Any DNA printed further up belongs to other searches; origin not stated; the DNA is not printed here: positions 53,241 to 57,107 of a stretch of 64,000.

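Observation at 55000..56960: SulP transporter with four tandem STAS domains, each ending in a conserved AH-x4-E-x2-CPL motif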

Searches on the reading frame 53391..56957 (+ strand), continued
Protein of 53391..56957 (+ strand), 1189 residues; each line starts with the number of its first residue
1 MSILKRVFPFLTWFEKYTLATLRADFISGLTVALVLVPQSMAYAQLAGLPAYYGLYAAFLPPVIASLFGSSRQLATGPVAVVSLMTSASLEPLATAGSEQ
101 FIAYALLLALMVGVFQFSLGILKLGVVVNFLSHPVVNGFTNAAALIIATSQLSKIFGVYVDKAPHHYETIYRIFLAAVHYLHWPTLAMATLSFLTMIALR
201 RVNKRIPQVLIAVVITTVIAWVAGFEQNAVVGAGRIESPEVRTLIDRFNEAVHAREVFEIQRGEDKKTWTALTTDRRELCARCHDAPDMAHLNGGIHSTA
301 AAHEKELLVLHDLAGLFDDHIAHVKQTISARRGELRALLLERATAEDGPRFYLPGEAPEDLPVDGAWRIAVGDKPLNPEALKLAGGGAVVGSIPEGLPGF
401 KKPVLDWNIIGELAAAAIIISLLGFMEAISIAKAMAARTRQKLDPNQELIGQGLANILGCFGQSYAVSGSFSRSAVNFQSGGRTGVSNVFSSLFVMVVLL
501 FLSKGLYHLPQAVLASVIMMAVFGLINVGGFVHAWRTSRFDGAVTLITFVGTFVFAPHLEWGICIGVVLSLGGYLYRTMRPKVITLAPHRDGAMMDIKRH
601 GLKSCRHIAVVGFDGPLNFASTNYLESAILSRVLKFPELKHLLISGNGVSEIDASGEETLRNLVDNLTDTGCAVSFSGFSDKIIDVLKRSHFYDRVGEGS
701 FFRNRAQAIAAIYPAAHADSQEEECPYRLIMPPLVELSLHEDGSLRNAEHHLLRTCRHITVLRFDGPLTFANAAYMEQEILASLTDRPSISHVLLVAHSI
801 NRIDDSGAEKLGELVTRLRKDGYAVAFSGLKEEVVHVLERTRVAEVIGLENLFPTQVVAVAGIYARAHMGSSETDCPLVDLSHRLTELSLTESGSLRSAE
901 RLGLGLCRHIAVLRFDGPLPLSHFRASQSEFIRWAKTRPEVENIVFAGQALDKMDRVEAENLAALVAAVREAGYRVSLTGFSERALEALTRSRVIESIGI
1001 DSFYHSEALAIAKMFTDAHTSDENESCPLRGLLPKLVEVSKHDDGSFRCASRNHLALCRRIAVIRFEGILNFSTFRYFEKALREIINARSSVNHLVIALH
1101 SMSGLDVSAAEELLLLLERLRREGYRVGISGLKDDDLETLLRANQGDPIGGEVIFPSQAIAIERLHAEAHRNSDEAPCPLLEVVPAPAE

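Call 8: search_solved_structures(query=window:53391-56957:+, max_evalue=0.001, show_alignments=1)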
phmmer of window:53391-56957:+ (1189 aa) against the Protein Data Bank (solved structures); distinct sequences matched with E-value up to 0.001: 24.
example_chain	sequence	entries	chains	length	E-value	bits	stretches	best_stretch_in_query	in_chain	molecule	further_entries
7lhv_A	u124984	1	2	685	2.1e-80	274.5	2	6-208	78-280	Sulfate transporter 4.1, chloroplastic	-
7v73_A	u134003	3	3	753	5.9e-75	256.4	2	386-629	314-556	Prestin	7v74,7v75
9u9f_A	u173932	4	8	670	1.6e-64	221.8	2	4-219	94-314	SULTR-like phosphorus distribution transporter | Os06g0143700 protein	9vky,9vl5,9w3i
9iar_B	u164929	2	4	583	3e-62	214.4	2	3-231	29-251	Sodium-independent sulfate anion transporter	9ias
8opq_A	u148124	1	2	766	3.8e-56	194.1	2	388-631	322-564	Solute carrier family 26 member 6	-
7s8x_A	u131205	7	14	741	4.4e-53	184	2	389-630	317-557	Prestin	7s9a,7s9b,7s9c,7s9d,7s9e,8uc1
7sun_A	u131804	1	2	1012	1.7e-52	182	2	389-630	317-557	Prestin, Enhanced Yellow Fluorescent Protein chimera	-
7lgu_A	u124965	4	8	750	3.9e-52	180.9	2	388-629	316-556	Prestin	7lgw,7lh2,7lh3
9nf7_A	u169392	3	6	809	7.6e-45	156.7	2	3-159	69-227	Sulfate transporter | Probable Sulfate permease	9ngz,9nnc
8sgw_C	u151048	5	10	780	2.4e-41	145.1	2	2-227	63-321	Pendrin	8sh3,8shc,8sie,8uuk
7xuh_A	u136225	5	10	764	6.2e-39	137.1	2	391-589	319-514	Chloride anion exchanger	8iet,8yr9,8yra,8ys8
8x1q_A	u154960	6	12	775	6.7e-39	137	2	391-589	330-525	Chloride anion exchanger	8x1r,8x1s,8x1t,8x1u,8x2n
7xuj_A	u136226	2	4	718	8.3e-39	136.7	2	391-589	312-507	Chloride anion exchanger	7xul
7wk1_A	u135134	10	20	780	1.1e-38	136.3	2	3-228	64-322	Pendrin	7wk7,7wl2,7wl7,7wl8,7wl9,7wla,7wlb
9ikv_A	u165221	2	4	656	3.5e-38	134.6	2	386-629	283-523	Anion exchange transporter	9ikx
6ki1_A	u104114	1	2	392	1.4e-28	102.9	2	19-220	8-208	Low affinity sulfate transporter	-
5iof_A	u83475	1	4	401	3.8e-27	98.1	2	390-571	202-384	Sulphate transporter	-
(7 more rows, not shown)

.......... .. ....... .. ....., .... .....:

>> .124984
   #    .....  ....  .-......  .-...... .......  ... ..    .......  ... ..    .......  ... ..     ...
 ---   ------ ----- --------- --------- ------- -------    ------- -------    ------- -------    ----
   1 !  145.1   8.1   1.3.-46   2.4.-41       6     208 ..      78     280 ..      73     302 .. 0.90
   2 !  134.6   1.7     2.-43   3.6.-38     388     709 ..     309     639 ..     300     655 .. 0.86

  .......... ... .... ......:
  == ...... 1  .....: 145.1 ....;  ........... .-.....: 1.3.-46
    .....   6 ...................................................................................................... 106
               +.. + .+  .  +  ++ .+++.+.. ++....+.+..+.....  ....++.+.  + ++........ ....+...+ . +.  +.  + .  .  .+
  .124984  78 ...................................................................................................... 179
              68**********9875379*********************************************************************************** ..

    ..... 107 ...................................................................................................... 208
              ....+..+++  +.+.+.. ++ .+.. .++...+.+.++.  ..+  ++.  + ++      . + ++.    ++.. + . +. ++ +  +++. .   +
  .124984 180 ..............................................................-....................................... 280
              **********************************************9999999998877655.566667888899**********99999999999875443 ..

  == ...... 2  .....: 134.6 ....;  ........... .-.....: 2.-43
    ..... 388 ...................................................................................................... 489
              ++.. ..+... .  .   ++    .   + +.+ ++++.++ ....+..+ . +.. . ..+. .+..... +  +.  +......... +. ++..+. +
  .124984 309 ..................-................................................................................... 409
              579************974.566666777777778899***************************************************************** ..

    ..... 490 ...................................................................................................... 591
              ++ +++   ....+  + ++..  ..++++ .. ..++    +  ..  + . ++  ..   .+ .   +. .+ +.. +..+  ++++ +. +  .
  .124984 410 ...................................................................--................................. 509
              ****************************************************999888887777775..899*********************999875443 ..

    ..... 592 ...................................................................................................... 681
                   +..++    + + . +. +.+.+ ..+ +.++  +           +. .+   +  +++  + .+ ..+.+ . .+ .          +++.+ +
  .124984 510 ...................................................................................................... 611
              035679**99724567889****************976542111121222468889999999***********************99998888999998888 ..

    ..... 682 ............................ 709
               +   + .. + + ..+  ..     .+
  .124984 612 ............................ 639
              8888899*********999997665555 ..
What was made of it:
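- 53391..54068 (+): Transporter core, TM1-TM7 (aa 1-226). Includes Gln39 and Tyr43, equivalent to the sulfate-site residues Q112 and Y116 of AtSULTR4;1. Alignment to 7lhv (call 8).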

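Call 22: find_encoding_contigs(protein=P0001, flank=6000, max_places=2)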
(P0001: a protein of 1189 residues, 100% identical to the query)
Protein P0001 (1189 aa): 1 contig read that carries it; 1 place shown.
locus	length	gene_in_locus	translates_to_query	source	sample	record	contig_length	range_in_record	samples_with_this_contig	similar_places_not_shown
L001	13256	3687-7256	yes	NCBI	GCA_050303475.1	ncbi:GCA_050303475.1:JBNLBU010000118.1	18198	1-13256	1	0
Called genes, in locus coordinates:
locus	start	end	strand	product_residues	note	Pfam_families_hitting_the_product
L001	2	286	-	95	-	?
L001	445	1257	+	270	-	-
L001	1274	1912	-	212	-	PF01209:Ubie_methyltran (weak), PF13489:Methyltransf_23, PF02353:CMAS (weak), PF13847:Methyltransf_31, PF08241:Methyltransf_11, PF08242:Methyltransf_12, PF13649:Methyltransf_25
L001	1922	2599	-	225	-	PF01713:Smr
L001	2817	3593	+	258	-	PF13189:Cytidylate_kin2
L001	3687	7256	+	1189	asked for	PF00916:Sulfate_transp, PF01740:STAS, PF13466:STAS_2 (faint), PF01740:STAS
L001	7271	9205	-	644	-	-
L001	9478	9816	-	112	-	-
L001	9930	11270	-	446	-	PF00989:PAS, PF08448:PAS_4, PF13188:PAS_8, PF13426:PAS_9, PF00158:Sigma54_activat, PF14532:Sigma54_activ_2, PF07728:AAA_5, PF25601:AAA_lid_14, +4 more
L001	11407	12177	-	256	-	PF01171:ATP_bind_3 (faint)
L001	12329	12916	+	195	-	PF07638:Sigma70_ECF (weak), PF04542:Sigma70_r2, PF08281:Sigma70_r4_2, PF04545:Sigma70_r4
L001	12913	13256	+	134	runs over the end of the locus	-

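Call 23: find_encoding_contigs(protein=P0023, flank=6000, max_places=2)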
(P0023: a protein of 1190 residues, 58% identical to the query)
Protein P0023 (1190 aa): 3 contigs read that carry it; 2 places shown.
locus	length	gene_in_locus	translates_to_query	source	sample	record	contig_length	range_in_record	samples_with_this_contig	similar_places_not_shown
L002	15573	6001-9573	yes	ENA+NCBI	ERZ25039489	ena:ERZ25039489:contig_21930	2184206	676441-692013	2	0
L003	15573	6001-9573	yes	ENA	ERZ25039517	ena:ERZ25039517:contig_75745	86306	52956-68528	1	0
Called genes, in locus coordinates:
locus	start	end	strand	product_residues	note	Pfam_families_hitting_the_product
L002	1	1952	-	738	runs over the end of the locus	PF02743:dCache_1, PF00989:PAS, PF08448:PAS_4, PF00512:HisKA, PF02518:HATPase_c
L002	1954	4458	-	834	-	PF01326:PPDK_N, PF00391:PEP-utilizers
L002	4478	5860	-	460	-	PF13189:Cytidylate_kin2, PF04972:BON (weak), PF00571:CBS (faint)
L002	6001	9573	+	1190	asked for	PF00916:Sulfate_transp, PF01740:STAS, PF13466:STAS_2 (faint), PF01740:STAS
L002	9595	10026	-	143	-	PF00072:Response_reg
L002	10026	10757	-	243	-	-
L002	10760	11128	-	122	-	PF00072:Response_reg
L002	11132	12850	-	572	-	PF02743:dCache_1, PF00512:HisKA (weak), PF02518:HATPase_c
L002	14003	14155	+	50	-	-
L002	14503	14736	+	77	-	-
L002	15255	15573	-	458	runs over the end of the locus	PF00072:Response_reg, PF00158:Sigma54_activat, PF14532:Sigma54_activ_2, PF07728:AAA_5 (weak), PF25601:AAA_lid_14, PF02954:HTH_8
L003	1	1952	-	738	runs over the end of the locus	PF02743:dCache_1, PF00989:PAS, PF08448:PAS_4, PF00512:HisKA, PF02518:HATPase_c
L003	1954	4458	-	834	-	PF01326:PPDK_N, PF00391:PEP-utilizers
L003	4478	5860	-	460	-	PF13189:Cytidylate_kin2, PF04972:BON (weak), PF00571:CBS (faint)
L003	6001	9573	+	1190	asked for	PF00916:Sulfate_transp, PF01740:STAS, PF13466:STAS_2 (faint), PF01740:STAS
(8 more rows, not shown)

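Call 24: find_encoding_contigs(protein=P0076, flank=6000, max_places=2)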
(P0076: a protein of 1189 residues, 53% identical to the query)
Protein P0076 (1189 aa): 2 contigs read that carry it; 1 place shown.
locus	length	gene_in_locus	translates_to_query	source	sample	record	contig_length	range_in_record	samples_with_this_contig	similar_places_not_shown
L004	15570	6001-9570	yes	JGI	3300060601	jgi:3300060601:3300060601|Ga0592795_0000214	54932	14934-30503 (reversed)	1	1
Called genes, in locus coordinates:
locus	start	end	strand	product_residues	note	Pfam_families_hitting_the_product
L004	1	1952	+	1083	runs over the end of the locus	PF02012:BNR (faint), PF15902:Sortilin-Vps10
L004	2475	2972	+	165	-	PF00210:Ferritin, PF02915:Rubrerythrin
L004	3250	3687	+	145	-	PF01022:HTH_5, PF12802:MarR_2 (weak), PF12840:HTH_20, PF13412:HTH_24 (weak)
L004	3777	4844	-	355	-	-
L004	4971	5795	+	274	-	PF14371:DUF4412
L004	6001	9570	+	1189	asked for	PF00916:Sulfate_transp, PF01740:STAS, PF13466:STAS_2 (faint), PF01740:STAS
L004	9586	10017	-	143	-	PF00072:Response_reg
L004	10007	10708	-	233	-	-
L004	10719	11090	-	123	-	PF00072:Response_reg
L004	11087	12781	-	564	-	PF02743:dCache_1, PF00512:HisKA, PF02518:HATPase_c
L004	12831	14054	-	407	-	PF13189:Cytidylate_kin2, PF00072:Response_reg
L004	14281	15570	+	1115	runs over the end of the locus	-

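Call 26: find_encoding_contigs(protein=P0041, flank=7000, max_places=1)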
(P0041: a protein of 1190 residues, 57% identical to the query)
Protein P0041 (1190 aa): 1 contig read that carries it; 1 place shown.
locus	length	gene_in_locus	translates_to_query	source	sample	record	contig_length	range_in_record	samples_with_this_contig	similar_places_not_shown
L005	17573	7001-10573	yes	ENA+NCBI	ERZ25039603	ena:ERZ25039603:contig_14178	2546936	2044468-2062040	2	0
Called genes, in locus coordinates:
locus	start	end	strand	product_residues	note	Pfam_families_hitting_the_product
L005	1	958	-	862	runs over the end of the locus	PF00069:Pkinase, PF07714:PK_Tyr_Ser-Thr, PF13428:TPR_14 (faint), PF07719:TPR_2 (faint), PF13414:TPR_11 (weak), PF13431:TPR_17 (weak), PF13432:TPR_16, PF13424:TPR_12, +9 more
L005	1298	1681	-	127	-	-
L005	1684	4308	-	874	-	PF00069:Pkinase, PF07714:PK_Tyr_Ser-Thr, PF13432:TPR_16, PF14559:TPR_19, PF13424:TPR_12 (weak), PF13414:TPR_11 (weak), PF14559:TPR_19, PF13432:TPR_16 (weak), +10 more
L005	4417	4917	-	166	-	PF00578:AhpC-TSA, PF08534:Redoxin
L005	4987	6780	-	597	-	PF00246:Peptidase_M14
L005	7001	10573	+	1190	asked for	PF00916:Sulfate_transp, PF01740:STAS, PF13466:STAS_2 (faint), PF01740:STAS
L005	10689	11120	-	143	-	PF00072:Response_reg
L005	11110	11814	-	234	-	-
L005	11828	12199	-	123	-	PF00072:Response_reg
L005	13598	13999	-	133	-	-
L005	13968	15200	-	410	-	PF13189:Cytidylate_kin2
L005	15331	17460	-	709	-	PF00924:MS_channel_2nd, PF00248:Aldo_ket_red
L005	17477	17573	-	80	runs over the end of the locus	-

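Call 27: find_encoding_contigs(protein=P0007, flank=7000, max_places=1)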
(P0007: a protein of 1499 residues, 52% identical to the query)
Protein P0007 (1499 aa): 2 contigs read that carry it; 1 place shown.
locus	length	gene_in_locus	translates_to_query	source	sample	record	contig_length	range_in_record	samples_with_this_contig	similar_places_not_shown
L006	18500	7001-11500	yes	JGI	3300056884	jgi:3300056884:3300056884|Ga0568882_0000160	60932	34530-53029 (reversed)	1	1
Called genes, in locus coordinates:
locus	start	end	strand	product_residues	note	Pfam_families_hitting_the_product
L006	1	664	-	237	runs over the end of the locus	PF13191:AAA_16 (weak), PF00005:ABC_tran, PF02463:SMC_N (faint), PF13304:AAA_21 (weak)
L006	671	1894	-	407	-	PF12704:MacB_PCD, PF02687:FtsX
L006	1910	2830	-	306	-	-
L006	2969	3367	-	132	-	PF01022:HTH_5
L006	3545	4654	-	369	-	PF01758:SBF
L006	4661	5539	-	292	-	PF01135:PCMT (weak), PF01209:Ubie_methyltran, PF13489:Methyltransf_23 (weak), PF13847:Methyltransf_31, PF08241:Methyltransf_11, PF08242:Methyltransf_12, PF13649:Methyltransf_25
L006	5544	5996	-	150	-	PF01451:LMWPc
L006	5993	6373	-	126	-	PF12840:HTH_20, PF01022:HTH_5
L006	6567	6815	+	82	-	-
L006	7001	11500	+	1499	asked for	PF00916:Sulfate_transp, PF13466:STAS_2 (faint), PF00389:2-Hacid_dh (faint), PF01740:STAS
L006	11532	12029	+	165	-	PF13241:NAD_binding_7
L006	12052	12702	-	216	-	PF13513:HEAT_EZ (faint), PF13646:HEAT_2 (faint)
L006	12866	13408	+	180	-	PF01661:Macro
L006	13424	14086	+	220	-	-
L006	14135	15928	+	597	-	PF13187:Fer4_9 (faint), PF13183:Fer4_8, PF13237:Fer4_10 (faint), PF13534:Fer4_17, PF13746:Fer4_18 (faint), PF02754:CCG, PF00072:Response_reg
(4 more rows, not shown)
